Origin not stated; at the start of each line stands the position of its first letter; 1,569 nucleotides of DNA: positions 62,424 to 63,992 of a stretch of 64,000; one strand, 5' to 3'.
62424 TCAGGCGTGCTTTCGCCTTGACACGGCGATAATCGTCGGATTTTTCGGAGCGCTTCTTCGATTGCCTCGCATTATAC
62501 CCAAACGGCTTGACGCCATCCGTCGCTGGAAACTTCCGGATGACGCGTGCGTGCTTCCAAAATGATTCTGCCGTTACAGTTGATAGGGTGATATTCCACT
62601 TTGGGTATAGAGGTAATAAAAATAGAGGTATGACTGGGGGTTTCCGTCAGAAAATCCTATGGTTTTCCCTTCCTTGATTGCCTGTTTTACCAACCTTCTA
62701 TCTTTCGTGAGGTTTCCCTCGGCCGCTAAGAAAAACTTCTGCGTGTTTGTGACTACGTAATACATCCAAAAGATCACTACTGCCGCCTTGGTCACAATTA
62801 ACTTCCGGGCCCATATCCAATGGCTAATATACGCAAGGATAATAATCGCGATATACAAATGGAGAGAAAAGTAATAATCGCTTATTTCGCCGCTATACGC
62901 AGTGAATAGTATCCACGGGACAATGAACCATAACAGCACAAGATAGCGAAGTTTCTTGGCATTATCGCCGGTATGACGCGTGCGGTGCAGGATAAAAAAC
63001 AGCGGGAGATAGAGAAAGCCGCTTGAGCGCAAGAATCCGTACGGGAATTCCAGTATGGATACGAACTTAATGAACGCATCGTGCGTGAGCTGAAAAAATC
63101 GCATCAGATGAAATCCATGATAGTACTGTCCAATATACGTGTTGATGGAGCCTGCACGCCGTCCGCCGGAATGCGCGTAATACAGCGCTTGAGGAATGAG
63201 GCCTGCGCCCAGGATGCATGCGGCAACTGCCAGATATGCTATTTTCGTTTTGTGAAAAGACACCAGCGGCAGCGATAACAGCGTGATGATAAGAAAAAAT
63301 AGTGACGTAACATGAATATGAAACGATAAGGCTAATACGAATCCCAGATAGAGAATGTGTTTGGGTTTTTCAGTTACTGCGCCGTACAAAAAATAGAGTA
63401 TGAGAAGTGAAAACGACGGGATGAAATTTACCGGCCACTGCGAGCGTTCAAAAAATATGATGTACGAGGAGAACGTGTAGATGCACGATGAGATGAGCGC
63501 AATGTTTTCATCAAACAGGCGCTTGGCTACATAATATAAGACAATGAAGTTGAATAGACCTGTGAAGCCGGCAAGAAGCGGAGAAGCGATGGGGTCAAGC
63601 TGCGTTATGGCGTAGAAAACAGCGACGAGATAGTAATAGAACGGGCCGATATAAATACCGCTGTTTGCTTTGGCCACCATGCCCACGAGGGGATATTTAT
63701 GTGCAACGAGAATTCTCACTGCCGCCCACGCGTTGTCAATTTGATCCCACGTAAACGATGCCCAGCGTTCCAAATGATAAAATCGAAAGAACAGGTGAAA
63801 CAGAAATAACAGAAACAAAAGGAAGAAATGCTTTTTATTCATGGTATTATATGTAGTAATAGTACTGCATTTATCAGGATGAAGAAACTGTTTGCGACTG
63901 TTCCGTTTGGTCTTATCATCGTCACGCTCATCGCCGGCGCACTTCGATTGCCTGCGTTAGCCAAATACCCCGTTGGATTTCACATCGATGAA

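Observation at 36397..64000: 28-kb surface glycosylation super-locus with nine GT-C membrane transferases in four families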

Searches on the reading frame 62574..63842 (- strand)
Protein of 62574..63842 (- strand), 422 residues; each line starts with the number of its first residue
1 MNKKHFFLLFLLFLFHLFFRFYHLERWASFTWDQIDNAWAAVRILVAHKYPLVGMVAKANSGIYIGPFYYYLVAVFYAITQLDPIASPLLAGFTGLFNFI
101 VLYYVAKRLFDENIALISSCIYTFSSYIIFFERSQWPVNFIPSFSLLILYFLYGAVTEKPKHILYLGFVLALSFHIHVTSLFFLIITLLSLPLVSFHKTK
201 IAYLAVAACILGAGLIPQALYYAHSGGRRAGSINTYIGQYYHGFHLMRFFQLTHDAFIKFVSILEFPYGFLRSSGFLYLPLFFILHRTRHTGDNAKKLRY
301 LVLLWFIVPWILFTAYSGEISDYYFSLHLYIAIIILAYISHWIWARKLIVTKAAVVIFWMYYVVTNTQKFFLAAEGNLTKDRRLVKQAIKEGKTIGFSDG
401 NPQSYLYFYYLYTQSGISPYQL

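Call 5: search_protein_families(library=pfam, proteins=[window:62574-63842:-], max_evalue=0.01)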
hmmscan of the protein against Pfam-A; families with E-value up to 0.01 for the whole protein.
window:62574-63842:- (422 aa): 1 family
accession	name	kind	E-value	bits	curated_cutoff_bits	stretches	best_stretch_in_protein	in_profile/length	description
PF13231.12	PMT_2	-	1.9e-09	38.4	26.1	1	67-211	4-152/160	Dolichyl-phosphate-mannose-protein mannosyltransferase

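Call 16: search_protein_families(library=ncbifam, proteins=[window:62574-63842:-], max_evalue=0.01)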
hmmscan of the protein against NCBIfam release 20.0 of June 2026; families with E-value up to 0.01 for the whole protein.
window:62574-63842:- (422 aa): 0 families

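Call 20: find_encoding_contigs(protein=window:62574-63842:-, flank=10000, max_places=6)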
Protein window:62574-63842:- (422 aa): 1 contig read that carries it; 1 place shown.
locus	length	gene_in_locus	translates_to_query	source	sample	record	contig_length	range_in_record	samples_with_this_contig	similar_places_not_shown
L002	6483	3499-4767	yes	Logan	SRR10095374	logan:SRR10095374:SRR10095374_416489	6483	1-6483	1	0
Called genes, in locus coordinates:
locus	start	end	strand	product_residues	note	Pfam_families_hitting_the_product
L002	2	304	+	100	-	?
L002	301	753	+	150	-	-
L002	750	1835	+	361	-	-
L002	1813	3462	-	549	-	PF02366:PMT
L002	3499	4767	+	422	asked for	PF13231:PMT_2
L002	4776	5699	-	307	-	PF00535:Glycos_transf_2, PF13641:Glyco_tranf_2_3, PF13632:Glyco_trans_2_3 (weak)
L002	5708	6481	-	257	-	?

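Call 60: search_protein_families(library=pfam, proteins=[L002:1813-3462:-, L002:301-753:+, L002:750-1835:+], max_evalue=0.01)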
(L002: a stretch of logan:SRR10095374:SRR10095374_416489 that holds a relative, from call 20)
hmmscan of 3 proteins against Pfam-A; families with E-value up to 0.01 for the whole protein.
L002:1813-3462:- (549 aa): 3 families
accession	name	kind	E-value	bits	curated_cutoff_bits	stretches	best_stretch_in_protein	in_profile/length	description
PF02366.24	PMT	-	5.8e-10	39.6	22.7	1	54-162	43-154/245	Dolichyl-phosphate-mannose-protein mannosyltransferase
PF13231.12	PMT_2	-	0.00019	22.1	26.1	1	71-226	2-154/160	Dolichyl-phosphate-mannose-protein mannosyltransferase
PF25083.1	GIPC1_GH1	-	0.0021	18.4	28.4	1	416-451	2-37/67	GIPC1-3 GH1 domain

L002:301-753:+ (150 aa): 0 families

L002:750-1835:+ (361 aa): 1 family
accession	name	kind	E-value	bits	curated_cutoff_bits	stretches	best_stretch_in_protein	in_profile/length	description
PF03901.23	Glyco_transf_22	-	0.0022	17.7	23.8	1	108-219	250-362/414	Alg9-like mannosyltransferase family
